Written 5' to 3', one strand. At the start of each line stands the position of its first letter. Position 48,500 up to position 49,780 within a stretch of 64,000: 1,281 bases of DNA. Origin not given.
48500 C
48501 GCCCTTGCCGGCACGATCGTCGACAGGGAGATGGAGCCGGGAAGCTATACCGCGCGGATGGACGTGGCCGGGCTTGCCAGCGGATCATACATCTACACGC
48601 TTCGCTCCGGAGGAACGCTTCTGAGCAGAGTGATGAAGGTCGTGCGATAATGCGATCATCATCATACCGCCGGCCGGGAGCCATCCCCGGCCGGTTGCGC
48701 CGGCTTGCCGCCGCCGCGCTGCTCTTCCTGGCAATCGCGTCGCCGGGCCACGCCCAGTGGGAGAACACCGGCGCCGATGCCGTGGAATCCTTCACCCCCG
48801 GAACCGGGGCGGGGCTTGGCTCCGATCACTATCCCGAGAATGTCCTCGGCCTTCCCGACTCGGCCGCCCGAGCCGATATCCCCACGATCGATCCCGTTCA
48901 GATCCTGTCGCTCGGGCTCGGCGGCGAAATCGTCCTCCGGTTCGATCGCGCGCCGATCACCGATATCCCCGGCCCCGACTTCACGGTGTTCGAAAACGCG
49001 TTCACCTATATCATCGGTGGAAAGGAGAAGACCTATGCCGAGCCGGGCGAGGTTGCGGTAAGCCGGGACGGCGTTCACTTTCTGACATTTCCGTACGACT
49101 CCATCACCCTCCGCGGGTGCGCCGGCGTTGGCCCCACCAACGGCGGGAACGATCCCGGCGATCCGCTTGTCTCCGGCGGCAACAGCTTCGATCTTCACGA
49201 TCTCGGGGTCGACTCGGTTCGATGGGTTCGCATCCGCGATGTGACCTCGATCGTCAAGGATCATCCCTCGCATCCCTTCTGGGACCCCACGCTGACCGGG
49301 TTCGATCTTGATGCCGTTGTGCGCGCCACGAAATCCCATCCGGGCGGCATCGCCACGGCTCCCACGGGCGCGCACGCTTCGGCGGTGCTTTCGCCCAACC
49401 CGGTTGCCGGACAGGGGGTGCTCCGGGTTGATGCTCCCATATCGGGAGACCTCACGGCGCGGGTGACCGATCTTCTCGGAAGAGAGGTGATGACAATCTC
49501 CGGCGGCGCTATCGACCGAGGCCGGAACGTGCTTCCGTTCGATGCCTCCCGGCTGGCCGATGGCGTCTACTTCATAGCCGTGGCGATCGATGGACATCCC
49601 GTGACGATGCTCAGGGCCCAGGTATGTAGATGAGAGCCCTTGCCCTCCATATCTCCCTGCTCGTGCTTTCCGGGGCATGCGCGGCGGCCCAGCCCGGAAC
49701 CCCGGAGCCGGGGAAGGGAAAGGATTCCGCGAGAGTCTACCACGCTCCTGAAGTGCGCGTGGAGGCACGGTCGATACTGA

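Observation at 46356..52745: B12-riboswitch operon encodes an unusual surface corrinoid-capture set: T9SS-anchored beta-propeller, unknown T9SS cargo, TonB-dependent receptor and beta-propeller lipoprotein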

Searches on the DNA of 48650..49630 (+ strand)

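Call 65: search_rna_families(sources=[L034, L036, L038, L044, L049, L054, L056, L064, L022, L025, L073], threshold=gathering)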
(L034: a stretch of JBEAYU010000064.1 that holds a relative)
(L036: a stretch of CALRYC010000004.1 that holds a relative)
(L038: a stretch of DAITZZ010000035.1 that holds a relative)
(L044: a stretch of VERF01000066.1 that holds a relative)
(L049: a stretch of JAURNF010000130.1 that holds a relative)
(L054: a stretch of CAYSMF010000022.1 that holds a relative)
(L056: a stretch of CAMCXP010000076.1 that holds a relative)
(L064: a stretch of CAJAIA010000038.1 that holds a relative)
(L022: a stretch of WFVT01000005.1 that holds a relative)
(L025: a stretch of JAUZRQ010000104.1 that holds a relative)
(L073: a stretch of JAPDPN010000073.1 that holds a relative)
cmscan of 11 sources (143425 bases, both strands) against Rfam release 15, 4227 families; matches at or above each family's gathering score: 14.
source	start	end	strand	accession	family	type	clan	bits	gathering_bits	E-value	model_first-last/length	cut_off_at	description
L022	5833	6005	+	RF00174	Cobalamin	Cis-reg; riboswitch;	CL00101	99.4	31.5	2.7e-23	1-189/189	no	Cobalamin riboswitch aptamer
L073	1142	1333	+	RF00174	Cobalamin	Cis-reg; riboswitch;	CL00101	97.6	31.5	9.2e-23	1-189/189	no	Cobalamin riboswitch aptamer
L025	5537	5709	+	RF00174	Cobalamin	Cis-reg; riboswitch;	CL00101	92.2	31.5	3.2e-21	1-189/189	no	Cobalamin riboswitch aptamer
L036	7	123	+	RF00001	5S_rRNA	Gene; rRNA;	CL00113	88.8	38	2.4e-17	1-120/120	no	5S ribosomal RNA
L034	2696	2770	-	RF00005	tRNA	Gene; tRNA;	CL00001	72.5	29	1.5e-13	1-71/71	no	tRNA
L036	3073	3147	-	RF00005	tRNA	Gene; tRNA;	CL00001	72.5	29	1.5e-13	1-71/71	no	tRNA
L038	194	268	-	RF00005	tRNA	Gene; tRNA;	CL00001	72.5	29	1.5e-13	1-71/71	no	tRNA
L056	193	267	-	RF00005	tRNA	Gene; tRNA;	CL00001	72.5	29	1.5e-13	1-71/71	no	tRNA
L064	1388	1462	-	RF00005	tRNA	Gene; tRNA;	CL00001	72.5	29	1.5e-13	1-71/71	no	tRNA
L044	2748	2822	-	RF00005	tRNA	Gene; tRNA;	CL00001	71.9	29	2.1e-13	1-71/71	no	tRNA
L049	182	256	-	RF00005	tRNA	Gene; tRNA;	CL00001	69.1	29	1.2e-12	1-71/71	no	tRNA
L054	98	172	-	RF00005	tRNA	Gene; tRNA;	CL00001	69.1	29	1.2e-12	1-71/71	no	tRNA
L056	1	96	+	RF00001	5S_rRNA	Gene; rRNA;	CL00113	56.6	38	7.9e-09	22-120/120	5'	5S ribosomal RNA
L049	1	88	+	RF00001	5S_rRNA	Gene; rRNA;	CL00113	47.6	38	1.9e-06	30-120/120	5'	5S ribosomal RNA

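Call 66: search_rna_families(sources=[L075, L077, L082, L085, L087, L088, L068, L063, L062, L074, L081], threshold=gathering)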
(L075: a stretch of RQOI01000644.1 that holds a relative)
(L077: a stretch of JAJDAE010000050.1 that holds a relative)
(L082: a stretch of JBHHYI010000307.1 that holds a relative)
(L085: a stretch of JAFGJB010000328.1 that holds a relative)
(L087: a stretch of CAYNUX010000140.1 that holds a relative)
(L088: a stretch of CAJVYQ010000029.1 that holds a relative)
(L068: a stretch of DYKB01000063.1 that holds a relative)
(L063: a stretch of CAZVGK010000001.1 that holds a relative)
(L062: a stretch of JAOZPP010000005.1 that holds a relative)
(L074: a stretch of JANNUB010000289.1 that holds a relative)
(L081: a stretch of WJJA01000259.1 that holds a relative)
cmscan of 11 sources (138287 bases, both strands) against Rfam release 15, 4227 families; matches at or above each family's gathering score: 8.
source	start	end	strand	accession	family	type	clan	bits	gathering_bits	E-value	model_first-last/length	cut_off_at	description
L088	5679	5873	+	RF00174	Cobalamin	Cis-reg; riboswitch;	CL00101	113.5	31.5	2.4e-27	1-189/189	no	Cobalamin riboswitch aptamer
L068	5949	6154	+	RF00174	Cobalamin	Cis-reg; riboswitch;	CL00101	111.2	31.5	1.1e-26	1-189/189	no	Cobalamin riboswitch aptamer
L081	468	719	+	RF00174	Cobalamin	Cis-reg; riboswitch;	CL00101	110.9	31.5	1.4e-26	1-189/189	no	Cobalamin riboswitch aptamer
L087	1517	1706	+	RF00174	Cobalamin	Cis-reg; riboswitch;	CL00101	110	31.5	2.4e-26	1-189/189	no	Cobalamin riboswitch aptamer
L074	5398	5614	+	RF00174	Cobalamin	Cis-reg; riboswitch;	CL00101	107.7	31.5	1.1e-25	1-189/189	no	Cobalamin riboswitch aptamer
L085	1163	1375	+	RF00174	Cobalamin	Cis-reg; riboswitch;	CL00101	96.2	31.5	2.1e-22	1-189/189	no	Cobalamin riboswitch aptamer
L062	9329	9553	+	RF00174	Cobalamin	Cis-reg; riboswitch;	CL00101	90.4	31.5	9.7e-21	1-189/189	no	Cobalamin riboswitch aptamer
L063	9196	9420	+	RF00174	Cobalamin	Cis-reg; riboswitch;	CL00101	89.5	31.5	1.8e-20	1-189/189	no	Cobalamin riboswitch aptamer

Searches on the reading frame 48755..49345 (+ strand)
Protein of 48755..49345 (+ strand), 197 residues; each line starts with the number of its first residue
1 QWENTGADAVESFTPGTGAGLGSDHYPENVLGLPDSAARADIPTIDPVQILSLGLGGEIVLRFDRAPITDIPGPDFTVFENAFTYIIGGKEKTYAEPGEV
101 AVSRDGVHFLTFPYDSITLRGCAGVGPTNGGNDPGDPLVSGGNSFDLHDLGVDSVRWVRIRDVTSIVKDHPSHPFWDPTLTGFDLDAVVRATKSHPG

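Call 58: search_solved_structures(query=A4, max_evalue=10, show_alignments=4)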
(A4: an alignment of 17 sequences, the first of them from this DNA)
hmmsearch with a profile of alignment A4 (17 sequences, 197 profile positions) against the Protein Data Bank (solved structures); distinct sequences matched with E-value up to 10: 1.
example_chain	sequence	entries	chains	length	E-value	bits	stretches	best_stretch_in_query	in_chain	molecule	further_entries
8blw_B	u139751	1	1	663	0.068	16.2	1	45-105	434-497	YncE family protein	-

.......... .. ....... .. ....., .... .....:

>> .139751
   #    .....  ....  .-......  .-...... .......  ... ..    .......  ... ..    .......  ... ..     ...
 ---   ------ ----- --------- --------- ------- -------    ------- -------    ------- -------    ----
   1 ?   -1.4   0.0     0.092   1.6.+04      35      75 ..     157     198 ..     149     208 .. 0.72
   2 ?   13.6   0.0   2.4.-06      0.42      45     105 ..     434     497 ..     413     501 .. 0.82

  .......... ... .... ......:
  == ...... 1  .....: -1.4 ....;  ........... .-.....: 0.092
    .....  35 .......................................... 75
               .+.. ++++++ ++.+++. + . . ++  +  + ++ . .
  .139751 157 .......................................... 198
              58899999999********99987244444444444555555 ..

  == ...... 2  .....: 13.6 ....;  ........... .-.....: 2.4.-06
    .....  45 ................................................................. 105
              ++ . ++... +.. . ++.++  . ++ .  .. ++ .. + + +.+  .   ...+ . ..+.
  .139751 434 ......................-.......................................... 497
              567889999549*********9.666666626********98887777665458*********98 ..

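Call 59: search_protein_families(library=pfam, alignment_id=A4, max_evalue=1)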
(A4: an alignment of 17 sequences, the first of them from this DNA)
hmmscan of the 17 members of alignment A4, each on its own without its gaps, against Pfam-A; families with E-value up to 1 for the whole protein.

A. member 1, seq(197 aa): 0 families

B. families by the number of members that match (of 17 scanned): 2 families
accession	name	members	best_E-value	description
PF11420.13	Subtilosin_A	1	0.11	Bacteriocin subtilosin A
PF18115.7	Tudor_3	1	0.2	DNA repair protein Crb2 Tudor domain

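Call 105: search_solved_structures(query=A6, max_evalue=10, show_alignments=3)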
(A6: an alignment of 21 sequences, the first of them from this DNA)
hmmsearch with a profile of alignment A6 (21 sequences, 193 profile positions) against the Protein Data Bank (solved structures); distinct sequences matched with E-value up to 10: 2.
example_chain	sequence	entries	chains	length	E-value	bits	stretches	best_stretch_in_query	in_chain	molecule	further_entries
8blw_B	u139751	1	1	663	0.00037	23.5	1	46-105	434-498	YncE family protein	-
7biz_A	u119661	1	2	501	0.49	13.3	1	37-103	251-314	Cell surface protein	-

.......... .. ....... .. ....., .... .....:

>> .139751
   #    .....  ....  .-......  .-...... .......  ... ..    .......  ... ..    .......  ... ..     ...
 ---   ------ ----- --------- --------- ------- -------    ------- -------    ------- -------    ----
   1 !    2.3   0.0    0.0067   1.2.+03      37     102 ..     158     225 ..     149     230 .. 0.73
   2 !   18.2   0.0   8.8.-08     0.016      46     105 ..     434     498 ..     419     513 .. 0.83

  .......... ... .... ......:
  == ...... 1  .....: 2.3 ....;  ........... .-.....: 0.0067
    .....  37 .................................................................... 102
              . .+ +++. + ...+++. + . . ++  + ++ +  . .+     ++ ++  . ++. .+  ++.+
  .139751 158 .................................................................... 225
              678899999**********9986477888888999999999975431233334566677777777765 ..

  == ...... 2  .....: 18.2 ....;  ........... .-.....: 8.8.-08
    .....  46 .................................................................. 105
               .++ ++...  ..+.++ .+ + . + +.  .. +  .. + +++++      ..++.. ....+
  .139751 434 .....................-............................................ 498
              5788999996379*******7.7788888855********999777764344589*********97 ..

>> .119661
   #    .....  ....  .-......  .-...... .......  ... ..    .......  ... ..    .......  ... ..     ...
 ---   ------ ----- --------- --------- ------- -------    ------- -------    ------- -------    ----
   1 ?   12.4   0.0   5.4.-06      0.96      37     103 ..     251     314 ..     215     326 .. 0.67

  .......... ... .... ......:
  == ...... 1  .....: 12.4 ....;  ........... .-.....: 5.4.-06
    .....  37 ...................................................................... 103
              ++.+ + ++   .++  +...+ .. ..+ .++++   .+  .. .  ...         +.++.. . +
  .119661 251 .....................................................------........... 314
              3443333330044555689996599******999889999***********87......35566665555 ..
